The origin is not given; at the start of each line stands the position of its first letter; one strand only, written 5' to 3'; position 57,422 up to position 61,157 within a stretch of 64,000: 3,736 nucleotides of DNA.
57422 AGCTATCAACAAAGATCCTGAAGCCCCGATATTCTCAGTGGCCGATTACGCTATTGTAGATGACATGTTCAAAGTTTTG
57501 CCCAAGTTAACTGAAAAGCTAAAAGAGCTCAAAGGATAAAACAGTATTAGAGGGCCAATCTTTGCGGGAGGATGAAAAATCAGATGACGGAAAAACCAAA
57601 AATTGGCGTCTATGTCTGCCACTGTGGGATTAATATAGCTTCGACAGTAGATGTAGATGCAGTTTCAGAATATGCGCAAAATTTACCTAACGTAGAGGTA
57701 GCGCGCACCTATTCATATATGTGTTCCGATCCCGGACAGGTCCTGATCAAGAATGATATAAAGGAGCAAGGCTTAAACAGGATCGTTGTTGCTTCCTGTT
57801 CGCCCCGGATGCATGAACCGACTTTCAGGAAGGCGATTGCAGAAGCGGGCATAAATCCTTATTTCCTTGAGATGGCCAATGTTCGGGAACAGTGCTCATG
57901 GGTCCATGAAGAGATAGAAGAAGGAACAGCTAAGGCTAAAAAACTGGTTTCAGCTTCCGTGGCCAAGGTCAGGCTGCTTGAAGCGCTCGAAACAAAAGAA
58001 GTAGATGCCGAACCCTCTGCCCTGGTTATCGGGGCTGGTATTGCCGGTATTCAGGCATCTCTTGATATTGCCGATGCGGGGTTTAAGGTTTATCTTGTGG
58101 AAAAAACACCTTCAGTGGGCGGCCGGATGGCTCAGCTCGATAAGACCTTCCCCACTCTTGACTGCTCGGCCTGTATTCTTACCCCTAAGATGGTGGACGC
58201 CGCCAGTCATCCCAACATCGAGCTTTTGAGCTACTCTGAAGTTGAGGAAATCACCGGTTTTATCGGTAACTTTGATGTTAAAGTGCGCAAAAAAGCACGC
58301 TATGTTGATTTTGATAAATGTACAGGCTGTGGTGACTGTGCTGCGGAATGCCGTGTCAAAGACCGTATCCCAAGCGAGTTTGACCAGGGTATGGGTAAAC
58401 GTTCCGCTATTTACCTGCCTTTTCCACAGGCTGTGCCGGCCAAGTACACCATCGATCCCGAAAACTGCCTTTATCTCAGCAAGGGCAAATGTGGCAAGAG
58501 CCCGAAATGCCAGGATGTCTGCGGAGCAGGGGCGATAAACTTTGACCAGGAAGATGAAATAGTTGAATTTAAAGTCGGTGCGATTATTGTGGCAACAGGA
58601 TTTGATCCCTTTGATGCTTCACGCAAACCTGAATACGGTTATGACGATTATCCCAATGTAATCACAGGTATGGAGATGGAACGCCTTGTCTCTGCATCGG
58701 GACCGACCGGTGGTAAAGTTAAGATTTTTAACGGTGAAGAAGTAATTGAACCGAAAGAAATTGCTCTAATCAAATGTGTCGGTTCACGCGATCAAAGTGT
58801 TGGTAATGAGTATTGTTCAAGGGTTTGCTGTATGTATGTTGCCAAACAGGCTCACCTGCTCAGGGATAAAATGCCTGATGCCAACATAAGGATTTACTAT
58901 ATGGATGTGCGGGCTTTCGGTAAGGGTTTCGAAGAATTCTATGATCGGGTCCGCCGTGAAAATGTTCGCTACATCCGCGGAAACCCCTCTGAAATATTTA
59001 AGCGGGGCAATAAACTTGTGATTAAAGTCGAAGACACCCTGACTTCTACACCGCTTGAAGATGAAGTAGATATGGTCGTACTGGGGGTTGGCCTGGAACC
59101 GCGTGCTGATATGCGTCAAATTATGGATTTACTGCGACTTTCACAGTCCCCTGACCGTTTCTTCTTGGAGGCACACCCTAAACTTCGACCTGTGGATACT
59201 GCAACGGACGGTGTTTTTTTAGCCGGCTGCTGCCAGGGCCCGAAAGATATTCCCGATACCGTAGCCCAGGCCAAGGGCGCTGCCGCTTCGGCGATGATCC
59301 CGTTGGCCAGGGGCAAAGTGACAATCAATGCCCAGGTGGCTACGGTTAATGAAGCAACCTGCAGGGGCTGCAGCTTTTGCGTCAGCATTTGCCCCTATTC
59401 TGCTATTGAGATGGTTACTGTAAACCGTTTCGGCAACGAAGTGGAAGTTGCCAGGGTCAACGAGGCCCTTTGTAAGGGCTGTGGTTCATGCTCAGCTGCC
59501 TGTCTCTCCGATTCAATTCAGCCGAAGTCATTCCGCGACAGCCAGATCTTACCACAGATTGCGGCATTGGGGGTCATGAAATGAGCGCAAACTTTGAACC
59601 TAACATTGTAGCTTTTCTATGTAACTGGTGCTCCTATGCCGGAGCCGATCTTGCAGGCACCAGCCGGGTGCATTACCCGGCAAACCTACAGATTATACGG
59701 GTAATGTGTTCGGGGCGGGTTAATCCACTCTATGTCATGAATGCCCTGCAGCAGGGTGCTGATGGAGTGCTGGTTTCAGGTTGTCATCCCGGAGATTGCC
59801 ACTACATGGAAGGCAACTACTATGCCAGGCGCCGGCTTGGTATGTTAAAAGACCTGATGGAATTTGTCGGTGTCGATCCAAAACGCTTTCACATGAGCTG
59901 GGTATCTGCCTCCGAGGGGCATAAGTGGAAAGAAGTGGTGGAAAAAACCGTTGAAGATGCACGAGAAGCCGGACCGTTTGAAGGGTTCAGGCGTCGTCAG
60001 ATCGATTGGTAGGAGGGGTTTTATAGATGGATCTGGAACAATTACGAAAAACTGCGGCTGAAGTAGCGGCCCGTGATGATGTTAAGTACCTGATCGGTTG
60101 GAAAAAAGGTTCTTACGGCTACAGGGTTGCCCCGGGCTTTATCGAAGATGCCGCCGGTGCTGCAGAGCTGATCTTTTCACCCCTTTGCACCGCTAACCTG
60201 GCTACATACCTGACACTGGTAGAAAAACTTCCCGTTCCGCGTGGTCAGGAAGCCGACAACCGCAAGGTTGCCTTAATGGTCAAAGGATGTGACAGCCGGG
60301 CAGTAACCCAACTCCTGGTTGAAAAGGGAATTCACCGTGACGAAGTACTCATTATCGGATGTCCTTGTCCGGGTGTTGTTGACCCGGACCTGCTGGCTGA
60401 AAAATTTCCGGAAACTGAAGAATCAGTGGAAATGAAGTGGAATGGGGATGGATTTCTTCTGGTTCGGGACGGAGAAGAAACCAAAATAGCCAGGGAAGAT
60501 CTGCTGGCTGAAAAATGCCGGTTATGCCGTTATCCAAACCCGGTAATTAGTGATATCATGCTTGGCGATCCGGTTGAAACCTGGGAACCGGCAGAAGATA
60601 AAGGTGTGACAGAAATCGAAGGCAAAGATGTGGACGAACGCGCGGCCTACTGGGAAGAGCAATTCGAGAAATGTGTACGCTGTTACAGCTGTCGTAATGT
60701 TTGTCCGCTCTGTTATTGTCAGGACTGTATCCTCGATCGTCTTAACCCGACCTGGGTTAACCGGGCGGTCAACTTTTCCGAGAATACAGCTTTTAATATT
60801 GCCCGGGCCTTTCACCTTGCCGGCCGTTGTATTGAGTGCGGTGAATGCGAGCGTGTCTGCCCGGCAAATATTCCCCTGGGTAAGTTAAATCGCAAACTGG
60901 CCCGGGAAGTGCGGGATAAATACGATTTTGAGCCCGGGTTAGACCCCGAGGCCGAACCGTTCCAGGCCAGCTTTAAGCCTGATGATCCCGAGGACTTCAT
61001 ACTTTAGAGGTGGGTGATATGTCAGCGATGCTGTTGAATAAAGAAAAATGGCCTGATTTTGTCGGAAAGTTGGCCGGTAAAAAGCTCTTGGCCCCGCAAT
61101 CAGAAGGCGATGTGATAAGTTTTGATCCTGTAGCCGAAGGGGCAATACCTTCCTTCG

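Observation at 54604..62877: Etf genes embedded in an HdrA-MvhD-Flx-type cluster with an HdrD-like CCG protein: candidate soluble flavin-based electron-bifurcating/confurcating complex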

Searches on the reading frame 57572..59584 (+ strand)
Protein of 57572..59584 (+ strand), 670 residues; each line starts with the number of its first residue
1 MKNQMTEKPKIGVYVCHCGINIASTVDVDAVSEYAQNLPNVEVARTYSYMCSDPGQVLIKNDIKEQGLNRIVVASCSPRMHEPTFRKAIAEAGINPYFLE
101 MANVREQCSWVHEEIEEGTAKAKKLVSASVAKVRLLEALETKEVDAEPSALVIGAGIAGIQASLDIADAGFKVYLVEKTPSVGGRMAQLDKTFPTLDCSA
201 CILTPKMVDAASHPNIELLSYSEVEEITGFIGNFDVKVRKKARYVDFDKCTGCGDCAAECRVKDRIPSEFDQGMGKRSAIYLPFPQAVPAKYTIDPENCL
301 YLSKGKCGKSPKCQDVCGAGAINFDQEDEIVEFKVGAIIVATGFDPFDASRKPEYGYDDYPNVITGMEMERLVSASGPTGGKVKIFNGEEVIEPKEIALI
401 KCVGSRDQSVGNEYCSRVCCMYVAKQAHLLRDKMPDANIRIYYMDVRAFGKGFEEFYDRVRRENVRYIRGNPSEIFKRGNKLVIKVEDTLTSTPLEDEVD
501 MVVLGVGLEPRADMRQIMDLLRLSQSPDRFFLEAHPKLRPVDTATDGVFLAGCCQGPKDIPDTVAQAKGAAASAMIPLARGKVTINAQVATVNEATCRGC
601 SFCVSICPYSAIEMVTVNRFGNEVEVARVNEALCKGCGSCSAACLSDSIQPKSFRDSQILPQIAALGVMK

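Call 3: search_protein_families(library=pfam, proteins=[window:57572-59584:+], max_evalue=0.001)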
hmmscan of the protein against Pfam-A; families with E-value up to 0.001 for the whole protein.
window:57572-59584:+ (670 aa): 14 families
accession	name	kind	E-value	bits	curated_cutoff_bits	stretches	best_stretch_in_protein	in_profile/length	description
PF12838.12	Fer4_7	-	1.4e-12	48.4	27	1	596-646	1-50/52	4Fe-4S dicluster domain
PF00037.32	Fer4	-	4.1e-11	42.7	21.1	2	591-613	2-24/24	4Fe-4S binding domain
PF07992.20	Pyr_redox_2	-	1.7e-10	41.2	26.1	1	151-238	4-78/291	Pyridine nucleotide-disulphide oxidoreductase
PF13237.11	Fer4_10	-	6.2e-09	36.1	25.5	1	592-644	4-52/53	4Fe-4S dicluster domain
PF14697.11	Fer4_21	-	2.1e-08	34.6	35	1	586-614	30-59/59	4Fe-4S dicluster domain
PF12837.12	Fer4_6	-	2.9e-08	33.7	25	1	589-612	1-24/24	4Fe-4S binding domain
PF25160.1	LdpA_Fe-S-bd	-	6.5e-08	32.7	27.6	1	590-616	21-47/49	LdpA Fe-S cluster-binding domain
PF12831.13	FAD_oxidored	-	9.3e-07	28.9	27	1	151-187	3-39/416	FAD dependent oxidoreductase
PF13450.12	NAD_binding_8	-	2.8e-06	28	21.9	1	152-201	1-50/68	NAD(P)-binding Rossmann-like domain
PF00890.30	FAD_binding_2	-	4.9e-06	26.4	20.4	1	150-186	2-38/414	FAD binding domain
PF13187.11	Fer4_9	-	2.4e-05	24.7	27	1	597-647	2-50/52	4Fe-4S dicluster domain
PF13484.11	Fer4_16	-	0.00015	22.9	30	0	597-615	2-20/66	4Fe-4S double cluster binding domain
PF01134.28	GIDA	-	0.00029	20.5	22.1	1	151-198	3-40/391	Glucose inhibited division protein A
PF12797.12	Fer4_2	-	0.00031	20.9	24.5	0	243-260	3-20/22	4Fe-4S binding domain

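Call 4: search_protein_families(library=ncbifam, proteins=[window:57572-59584:+], max_evalue=0.001)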
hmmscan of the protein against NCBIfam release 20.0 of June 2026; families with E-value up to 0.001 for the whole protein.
window:57572-59584:+ (670 aa): 64 families (the best 25 are shown)
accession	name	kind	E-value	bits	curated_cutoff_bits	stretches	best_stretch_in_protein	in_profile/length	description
NF040770.1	hetero_SS_HdrA2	exception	4.1e-268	891.6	1100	1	10-666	1-640/777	CoB-CoM heterodisulfide reductase HdrA2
NF041778.1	hetero_SS_HdrA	equivalog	2e-194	647.6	1400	1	8-664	5-648/771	ferredoxin:CoB-CoM heterodisulfide reductase subunit HdrA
NF041891.1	hdrA_Methbact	equivalog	3.4e-178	594.3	1300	1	10-665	2-634/762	ferredoxin:CoB-CoM heterodisulfide reductase subunit HdrA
NF042909.1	FMH_DH_FwdF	exception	2.5e-09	36.7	375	1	591-650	253-312/336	tungsten-dependent formylmethanofuran dehydrogenase subunit FwdF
TIGR02700.1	flavo_MJ0208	hypoth_equivalog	7e-09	35.3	251.35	1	562-650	113-195/234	dihydromethanopterin reductase (acceptor)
NF045637.1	carotdesatCrtDProt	equivalog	1.4e-08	33.7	580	1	151-207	2-58/485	1-hydroxycarotenoid 3,4-desaturase CrtD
TIGR01971.1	NuoI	subfamily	1.5e-08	34.2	113.05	1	582-650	30-99/121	NADH-quinone oxidoreductase, chain I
TIGR02179.1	PorD_KorD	subfamily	1.9e-08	34.3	60.05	2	593-650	23-73/78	2-oxoacid:acceptor oxidoreductase, delta subunit, pyruvate/2-ketoisovalerate family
NF041782.1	mnquin_red_QrcC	equivalog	2.3e-08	34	400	1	245-332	5-95/239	menaquinone reductase iron-sulfur cluster-binding subunit QrcC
TIGR02734.1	crtI_fam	subfamily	1.9e-07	30.2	238.1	1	150-209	1-61/504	phytoene desaturase family protein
NF040684.1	PorD_Arch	equivalog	2.1e-07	30.9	120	0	591-615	58-82/85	pyruvate synthase subunit PorD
TIGR00402.1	napF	equivalog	2.5e-07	30.7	102.2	1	594-664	34-99/149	ferredoxin-type protein NapF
TIGR03467.1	HpnE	equivalog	3.9e-07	29.7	283.05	1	151-188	2-39/430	hydroxysqualene dehydroxylase HpnE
TIGR03294.1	FrhG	equivalog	6.3e-07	29.4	245.5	0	621-650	163-192/228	coenzyme F420 hydrogenase subunit gamma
NF003475.0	PRK05113.1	equivalog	9.2e-07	28.9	203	1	545-650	65-161/190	electron transport complex subunit RsxB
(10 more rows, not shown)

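Call 59: search_solved_structures(query=window:57572-59584:+, max_evalue=1e-10, show_alignments=1)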
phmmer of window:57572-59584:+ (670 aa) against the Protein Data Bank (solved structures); distinct sequences matched with E-value up to 1e-10: 6.
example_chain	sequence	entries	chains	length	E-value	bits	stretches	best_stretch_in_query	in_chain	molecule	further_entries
5odc_A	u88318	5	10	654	2.3e-249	832.5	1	7-664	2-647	Heterodisulfide reductase, subunit A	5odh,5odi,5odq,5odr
8rvu_a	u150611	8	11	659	5.1e-242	808.2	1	2-665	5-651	H(2):CoB-CoM heterodisulfide,ferredoxin reductase subunit A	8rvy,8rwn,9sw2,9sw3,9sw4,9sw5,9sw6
8rvv_A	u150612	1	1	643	2.8e-240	802.5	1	9-665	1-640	H(2):CoB-CoM heterodisulfide,ferredoxin reductase subunit A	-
9sfi_A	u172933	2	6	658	6.4e-220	735.2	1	8-663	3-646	CoB--CoM heterodisulfide reductase iron-sulfur subunit A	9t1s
7bkb_A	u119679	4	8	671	8.5e-202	675.4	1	7-665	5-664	CoB--CoM heterodisulfide reductase iron-sulfur subunit A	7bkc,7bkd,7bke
6tjr_A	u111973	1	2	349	4.6e-48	167.4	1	336-575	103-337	Fumarate reductase/succinate dehydrogenase flavoprotein domain protein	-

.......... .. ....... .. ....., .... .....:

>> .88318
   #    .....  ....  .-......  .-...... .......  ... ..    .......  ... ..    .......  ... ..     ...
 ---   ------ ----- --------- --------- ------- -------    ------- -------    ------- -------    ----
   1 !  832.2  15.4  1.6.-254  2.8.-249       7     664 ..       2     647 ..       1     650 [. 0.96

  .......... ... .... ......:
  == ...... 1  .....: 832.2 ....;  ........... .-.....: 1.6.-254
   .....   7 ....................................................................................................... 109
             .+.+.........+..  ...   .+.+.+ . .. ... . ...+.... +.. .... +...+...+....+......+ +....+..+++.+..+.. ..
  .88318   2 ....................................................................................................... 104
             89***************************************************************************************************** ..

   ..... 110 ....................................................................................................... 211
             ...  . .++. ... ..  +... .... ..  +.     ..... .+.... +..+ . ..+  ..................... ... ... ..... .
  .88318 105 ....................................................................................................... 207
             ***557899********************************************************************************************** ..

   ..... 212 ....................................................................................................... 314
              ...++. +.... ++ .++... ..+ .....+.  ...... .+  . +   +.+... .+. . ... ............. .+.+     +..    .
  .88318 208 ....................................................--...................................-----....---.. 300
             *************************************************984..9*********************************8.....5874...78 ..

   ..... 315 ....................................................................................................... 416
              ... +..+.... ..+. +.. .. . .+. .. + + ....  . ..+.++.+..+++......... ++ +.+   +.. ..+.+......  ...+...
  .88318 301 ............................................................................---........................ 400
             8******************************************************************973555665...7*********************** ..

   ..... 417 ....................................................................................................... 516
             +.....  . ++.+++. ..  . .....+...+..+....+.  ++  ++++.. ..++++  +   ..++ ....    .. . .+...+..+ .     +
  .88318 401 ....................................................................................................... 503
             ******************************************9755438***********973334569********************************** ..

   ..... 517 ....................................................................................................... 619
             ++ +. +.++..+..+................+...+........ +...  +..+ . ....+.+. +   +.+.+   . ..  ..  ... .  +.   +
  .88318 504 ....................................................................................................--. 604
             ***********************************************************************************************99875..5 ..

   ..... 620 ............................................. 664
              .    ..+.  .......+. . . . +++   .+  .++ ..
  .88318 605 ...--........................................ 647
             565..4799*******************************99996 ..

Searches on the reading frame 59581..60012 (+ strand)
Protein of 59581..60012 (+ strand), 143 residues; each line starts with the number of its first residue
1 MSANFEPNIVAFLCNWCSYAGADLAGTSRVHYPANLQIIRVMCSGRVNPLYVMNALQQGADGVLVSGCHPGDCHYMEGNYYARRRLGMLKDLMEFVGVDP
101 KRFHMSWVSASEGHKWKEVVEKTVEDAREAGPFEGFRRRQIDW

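Call 3: search_protein_families(library=pfam, proteins=[window:59581-60012:+], max_evalue=0.001)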
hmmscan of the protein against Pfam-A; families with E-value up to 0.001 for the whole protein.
window:59581-60012:+ (143 aa): 1 family
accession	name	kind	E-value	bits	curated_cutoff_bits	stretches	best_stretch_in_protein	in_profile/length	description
PF02662.21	FlpD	-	9.1e-54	181.1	22.3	1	9-130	1-122/123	Methyl-viologen-reducing hydrogenase, delta subunit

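Call 4: search_protein_families(library=ncbifam, proteins=[window:59581-60012:+], max_evalue=0.001)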
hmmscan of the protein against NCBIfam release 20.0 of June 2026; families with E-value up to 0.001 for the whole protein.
window:59581-60012:+ (143 aa): 4 families
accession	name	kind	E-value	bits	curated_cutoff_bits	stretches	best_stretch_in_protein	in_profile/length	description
NF040770.1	hetero_SS_HdrA2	exception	4.6e-53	180.4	1100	1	5-132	646-773/777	CoB-CoM heterodisulfide reductase HdrA2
NF045873.1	F420_non_VhuD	exception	3.2e-34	117.8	215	1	6-132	1-127/132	F420-non-reducing hydrogenase iron-sulfur subunit VhuD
NF041891.1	hdrA_Methbact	equivalog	1.1e-12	47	1300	1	6-108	643-739/762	ferredoxin:CoB-CoM heterodisulfide reductase subunit HdrA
NF041778.1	hetero_SS_HdrA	equivalog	0.00037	18.5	1400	1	8-67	655-714/771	ferredoxin:CoB-CoM heterodisulfide reductase subunit HdrA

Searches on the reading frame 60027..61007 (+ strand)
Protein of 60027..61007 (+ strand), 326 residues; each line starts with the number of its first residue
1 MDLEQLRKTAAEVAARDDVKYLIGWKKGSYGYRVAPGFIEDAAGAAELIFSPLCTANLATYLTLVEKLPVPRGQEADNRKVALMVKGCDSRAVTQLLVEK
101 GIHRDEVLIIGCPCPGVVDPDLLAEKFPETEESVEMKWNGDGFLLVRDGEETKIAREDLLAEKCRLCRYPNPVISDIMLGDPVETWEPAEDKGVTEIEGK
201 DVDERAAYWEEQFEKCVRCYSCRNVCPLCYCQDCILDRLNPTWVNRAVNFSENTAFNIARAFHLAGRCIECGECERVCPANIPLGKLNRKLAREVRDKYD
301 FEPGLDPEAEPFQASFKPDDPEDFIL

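Call 3: search_protein_families(library=pfam, proteins=[window:60027-61007:+], max_evalue=0.001)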
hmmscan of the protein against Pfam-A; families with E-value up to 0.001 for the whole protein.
window:60027-61007:+ (326 aa): 12 families
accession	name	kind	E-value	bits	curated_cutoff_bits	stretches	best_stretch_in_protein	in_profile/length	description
PF12797.12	Fer4_2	-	5.4e-08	32.7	24.5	0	262-280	4-22/22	4Fe-4S binding domain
PF13187.11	Fer4_9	-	3.6e-07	30.5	27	1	215-281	1-50/52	4Fe-4S dicluster domain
PF13534.11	Fer4_17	-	8.4e-07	29.9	22.2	1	215-282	1-60/61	4Fe-4S dicluster domain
PF00037.32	Fer4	-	1.9e-06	27.9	21.1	1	266-282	6-22/24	4Fe-4S binding domain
PF04432.18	FrhB_FdhB_C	-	2.1e-06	28.2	23.3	1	79-195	2-120/150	Coenzyme F420 hydrogenase/dehydrogenase, beta subunit C terminus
PF12838.12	Fer4_7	-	2e-05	25.4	27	0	262-281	32-51/52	4Fe-4S dicluster domain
PF14697.11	Fer4_21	-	5.5e-05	23.6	35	0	267-279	7-19/59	4Fe-4S dicluster domain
PF13183.11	Fer4_8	-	0.00012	22.9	27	1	213-282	2-68/68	4Fe-4S dicluster domain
PF13237.11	Fer4_10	-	0.00021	21.6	25.5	0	266-280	7-21/53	4Fe-4S dicluster domain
PF17179.9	Fer4_22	-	0.00027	22.2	27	0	215-235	1-21/95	4Fe-4S dicluster domain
PF13746.11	Fer4_18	-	0.00047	20.8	27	0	263-283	56-76/114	4Fe-4S dicluster domain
PF12837.12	Fer4_6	-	0.00047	20.4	25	1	266-282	7-23/24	4Fe-4S binding domain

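Call 4: search_protein_families(library=ncbifam, proteins=[window:60027-61007:+], max_evalue=0.001)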
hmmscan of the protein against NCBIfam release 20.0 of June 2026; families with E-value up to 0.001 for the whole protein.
window:60027-61007:+ (326 aa): 13 families
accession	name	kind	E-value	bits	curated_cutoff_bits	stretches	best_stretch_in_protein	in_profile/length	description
NF003454.1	PRK05035.1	equivalog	1.4e-08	33.7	345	1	210-296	363-436/556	electron transport complex subunit RsxC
TIGR01945.1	rnfC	subfamily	3.7e-08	32.3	245.95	1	206-295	355-431/435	RnfABCDGE type electron transport complex subunit C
NF041837.1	rnfC_Methano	equivalog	1.7e-06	27.1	650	1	210-292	354-423/438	Rnf electron transport complex subunit RnfC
NF045670.1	quin_L_LdhH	equivalog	1.5e-05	23.5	800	1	212-299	302-387/706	L-lactate dehydrogenase (quinone) large subunit LdhH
NF058577.1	FdxA_fam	equivalog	2.8e-05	24.2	65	0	266-280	36-50/52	4Fe-4S ferredoxin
NF038196.1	ferrodoxin_EFR1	subfamily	6.1e-05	23.2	75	1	245-281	163-199/242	EFR1 family ferrodoxin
TIGR01971.1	NuoI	subfamily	9.2e-05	22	113.05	0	214-282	42-97/121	NADH-quinone oxidoreductase, chain I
TIGR02176.1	pyruv_ox_red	equivalog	0.00029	18.8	911.35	1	191-289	662-762/1167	pyruvate:ferredoxin (flavodoxin) oxidoreductase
NF004898.0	PRK06259.1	equivalog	0.00034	19.4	385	1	211-284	131-204/488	fumarate reductase (CoM/CoB) subunit TfrB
NF045663.1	diclust_near_Sec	equivalog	0.00051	18.2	530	1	206-294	293-381/759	pyridine nucleotide-disulfide oxidoreductase/dicluster-binding protein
NF040763.1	FeFe_hydrog_A6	exception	0.0007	18.1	765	1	201-281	132-203/571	NADH-dependent [FeFe] hydrogenase, group A6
TIGR03315.1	Se_ygfK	equivalog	0.00077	17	835.3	1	202-281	869-936/1012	putative selenate reductase subunit YgfK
NF041891.1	hdrA_Methbact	equivalog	0.00093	17.5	1300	0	157-281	181-300/762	ferredoxin:CoB-CoM heterodisulfide reductase subunit HdrA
